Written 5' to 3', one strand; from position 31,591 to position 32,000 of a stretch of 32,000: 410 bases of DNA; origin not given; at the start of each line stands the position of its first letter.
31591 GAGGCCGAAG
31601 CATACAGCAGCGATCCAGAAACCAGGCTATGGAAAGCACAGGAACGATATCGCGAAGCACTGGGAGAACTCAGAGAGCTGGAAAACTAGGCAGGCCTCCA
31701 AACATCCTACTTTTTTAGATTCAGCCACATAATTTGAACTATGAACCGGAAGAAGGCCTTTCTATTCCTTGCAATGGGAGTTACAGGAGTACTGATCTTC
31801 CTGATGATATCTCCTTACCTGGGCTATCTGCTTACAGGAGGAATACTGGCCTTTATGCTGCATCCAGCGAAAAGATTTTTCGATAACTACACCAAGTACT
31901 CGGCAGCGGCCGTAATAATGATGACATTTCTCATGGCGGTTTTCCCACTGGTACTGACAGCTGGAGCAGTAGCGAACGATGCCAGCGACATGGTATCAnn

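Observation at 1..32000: Strong over-representation of the palindrome AGGCCT (and GGCC generally), unevenly distributed among genes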

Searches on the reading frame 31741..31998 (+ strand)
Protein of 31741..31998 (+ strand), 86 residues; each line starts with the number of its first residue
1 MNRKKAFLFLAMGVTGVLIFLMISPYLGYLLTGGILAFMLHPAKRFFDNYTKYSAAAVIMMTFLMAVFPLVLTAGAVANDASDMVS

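Call 41: search_protein_families(library=pfam, max_evalue=0.05, proteins=[window:31741-31998:+])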
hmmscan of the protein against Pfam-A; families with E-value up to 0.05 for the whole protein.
window:31741-31998:+ (86 aa): 3 families
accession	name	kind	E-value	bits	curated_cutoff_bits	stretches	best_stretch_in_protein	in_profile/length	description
PF01594.21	AI-2E_transport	-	1.1e-05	25.3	34.3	1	7-79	2-73/327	AI-2E family transporter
PF07331.16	TctB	-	0.013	16.1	29.1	1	4-72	66-132/137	Tripartite tricarboxylate transporter TctB family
PF23021.3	6TM_2nd_PGAP2IP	-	0.031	14.5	27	1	5-74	70-139/181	PGAP2IP, second transmembrane domain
